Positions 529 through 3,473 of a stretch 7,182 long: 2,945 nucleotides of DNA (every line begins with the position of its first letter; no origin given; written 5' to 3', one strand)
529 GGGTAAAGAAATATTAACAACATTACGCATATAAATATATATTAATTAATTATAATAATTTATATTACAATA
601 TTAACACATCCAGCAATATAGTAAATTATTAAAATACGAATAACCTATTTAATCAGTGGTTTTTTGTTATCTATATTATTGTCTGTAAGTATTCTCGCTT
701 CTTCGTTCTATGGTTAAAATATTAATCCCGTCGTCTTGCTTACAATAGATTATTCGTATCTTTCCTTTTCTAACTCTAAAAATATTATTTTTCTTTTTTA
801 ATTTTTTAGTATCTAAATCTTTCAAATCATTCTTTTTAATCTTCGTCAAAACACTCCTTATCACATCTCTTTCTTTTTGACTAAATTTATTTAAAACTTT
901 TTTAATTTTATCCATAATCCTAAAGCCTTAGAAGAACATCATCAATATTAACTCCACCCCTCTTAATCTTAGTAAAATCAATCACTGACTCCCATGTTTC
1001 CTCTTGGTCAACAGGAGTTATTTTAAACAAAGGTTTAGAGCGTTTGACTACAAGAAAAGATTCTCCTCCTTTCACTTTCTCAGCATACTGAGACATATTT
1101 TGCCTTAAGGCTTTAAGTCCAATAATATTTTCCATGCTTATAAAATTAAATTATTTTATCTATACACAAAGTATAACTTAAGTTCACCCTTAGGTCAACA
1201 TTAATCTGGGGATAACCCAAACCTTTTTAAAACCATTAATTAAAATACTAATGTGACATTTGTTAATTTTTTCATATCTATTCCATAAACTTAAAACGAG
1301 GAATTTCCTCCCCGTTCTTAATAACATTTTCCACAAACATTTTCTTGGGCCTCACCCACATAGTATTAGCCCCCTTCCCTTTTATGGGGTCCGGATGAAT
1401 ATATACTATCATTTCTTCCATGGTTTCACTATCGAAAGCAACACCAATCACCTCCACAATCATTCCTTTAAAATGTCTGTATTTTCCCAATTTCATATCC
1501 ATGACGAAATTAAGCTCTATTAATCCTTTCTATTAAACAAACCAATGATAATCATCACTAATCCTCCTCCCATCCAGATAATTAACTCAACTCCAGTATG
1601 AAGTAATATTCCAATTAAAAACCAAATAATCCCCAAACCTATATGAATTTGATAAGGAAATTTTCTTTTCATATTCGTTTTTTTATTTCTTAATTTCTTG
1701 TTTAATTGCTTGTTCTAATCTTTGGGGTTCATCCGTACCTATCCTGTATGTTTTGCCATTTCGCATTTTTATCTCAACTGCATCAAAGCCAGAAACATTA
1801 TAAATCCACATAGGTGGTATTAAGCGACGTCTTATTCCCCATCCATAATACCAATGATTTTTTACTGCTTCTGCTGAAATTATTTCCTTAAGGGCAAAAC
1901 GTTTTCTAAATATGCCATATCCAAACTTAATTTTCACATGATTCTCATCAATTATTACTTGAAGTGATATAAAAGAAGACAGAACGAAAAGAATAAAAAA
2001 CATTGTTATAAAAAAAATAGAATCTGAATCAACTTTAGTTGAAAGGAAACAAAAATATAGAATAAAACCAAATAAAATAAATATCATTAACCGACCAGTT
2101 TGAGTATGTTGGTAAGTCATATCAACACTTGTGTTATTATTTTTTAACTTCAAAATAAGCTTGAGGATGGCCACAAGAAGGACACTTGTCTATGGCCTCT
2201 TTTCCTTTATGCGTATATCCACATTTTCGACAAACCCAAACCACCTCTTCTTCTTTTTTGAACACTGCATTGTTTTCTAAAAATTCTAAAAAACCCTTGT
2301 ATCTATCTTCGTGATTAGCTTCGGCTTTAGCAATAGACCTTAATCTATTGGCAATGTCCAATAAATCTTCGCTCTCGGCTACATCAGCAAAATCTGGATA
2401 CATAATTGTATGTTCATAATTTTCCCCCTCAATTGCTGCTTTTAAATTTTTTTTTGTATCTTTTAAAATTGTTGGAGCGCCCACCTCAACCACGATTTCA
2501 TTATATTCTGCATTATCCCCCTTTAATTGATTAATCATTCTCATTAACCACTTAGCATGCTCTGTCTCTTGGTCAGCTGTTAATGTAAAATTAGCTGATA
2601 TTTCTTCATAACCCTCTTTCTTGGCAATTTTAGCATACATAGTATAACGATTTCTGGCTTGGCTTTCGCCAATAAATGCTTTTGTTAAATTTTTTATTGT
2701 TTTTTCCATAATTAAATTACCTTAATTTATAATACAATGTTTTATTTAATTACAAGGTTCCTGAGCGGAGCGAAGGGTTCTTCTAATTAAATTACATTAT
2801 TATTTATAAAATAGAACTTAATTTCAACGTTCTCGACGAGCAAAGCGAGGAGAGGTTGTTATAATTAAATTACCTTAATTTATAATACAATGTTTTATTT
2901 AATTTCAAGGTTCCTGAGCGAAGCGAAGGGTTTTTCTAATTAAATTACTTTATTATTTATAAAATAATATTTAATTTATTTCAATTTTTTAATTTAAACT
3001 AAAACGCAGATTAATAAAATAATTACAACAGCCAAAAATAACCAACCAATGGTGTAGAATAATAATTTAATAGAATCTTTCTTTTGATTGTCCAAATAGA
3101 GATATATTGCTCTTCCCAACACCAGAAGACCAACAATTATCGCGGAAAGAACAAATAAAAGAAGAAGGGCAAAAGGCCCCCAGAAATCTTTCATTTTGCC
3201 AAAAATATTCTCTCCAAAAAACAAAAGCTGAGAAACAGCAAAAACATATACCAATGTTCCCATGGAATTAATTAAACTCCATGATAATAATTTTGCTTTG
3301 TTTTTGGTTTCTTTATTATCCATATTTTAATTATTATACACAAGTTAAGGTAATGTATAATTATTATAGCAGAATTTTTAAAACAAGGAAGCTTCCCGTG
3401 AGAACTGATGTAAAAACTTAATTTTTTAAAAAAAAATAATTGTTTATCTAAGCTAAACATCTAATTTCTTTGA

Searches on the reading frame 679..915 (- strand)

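Call 68: search_protein_families(library=pfam, proteins=[window:679-915:-], max_evalue=0.1)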
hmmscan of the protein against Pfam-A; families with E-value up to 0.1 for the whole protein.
window:679-915:- (79 aa): 3 families
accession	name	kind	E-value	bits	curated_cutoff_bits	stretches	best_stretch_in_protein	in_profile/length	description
PF05973.20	Gp49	-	0.0032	17.9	23.9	1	7-67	2-66/90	Phage derived protein Gp49-like (DUF891)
PF04280.21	Tim44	-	0.055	14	29.6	1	3-75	27-101/147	Tim44-like domain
PF05016.21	ParE_toxin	-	0.072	14.1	23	1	34-75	39-88/89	ParE toxin of type II toxin-antitoxin system, parDE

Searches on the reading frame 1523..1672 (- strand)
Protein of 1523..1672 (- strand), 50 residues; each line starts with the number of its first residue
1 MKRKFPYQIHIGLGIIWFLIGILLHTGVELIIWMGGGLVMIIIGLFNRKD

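Call 68: search_protein_families(library=pfam, proteins=[window:1523-1672:-], max_evalue=0.1)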
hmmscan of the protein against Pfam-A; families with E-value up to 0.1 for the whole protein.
window:1523-1672:- (50 aa): 2 families
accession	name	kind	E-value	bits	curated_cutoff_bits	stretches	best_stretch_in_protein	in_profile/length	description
PF09301.15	DUF1970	-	0.063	14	25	1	29-48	4-23/112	Domain of unknown function (DUF1970)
PF19885.4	DUF6358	-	0.065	13.9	28.4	0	1-23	1-23/61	Family of unknown function (DUF6358)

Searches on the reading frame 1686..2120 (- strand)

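Call 68: search_protein_families(library=pfam, proteins=[window:1686-2120:-], max_evalue=0.1)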
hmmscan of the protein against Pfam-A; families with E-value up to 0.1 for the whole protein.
window:1686-2120:- (145 aa): 4 families
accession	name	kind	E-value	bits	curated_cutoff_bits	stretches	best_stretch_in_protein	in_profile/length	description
PF06713.17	bPH_4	-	0.02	15.4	22.9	0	56-91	4-37/74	Bacterial PH domain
PF17255.8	EbsA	-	0.026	15.3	25.9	1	14-88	23-95/133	EbsA-like protein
PF01901.21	O_anti_polymase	-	0.054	13.3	24.2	1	13-66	6-59/335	Putative O-antigen polymerase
PF20197.3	DUF6560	-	0.06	14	27.8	1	11-85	53-131/174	Family of unknown function (DUF6560)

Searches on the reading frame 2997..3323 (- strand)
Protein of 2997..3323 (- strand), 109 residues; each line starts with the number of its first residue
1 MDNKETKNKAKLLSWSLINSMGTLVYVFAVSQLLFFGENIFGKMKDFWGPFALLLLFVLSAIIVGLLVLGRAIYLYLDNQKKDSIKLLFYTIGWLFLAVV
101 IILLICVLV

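Call 68: search_protein_families(library=pfam, proteins=[window:2997-3323:-], max_evalue=0.1)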
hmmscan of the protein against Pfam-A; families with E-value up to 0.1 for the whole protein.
window:2997-3323:- (109 aa): 1 family
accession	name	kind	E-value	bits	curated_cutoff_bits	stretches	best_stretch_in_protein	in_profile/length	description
PF14808.11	TMEM164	-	0.063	13.2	25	1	26-107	133-213/217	TMEM164 family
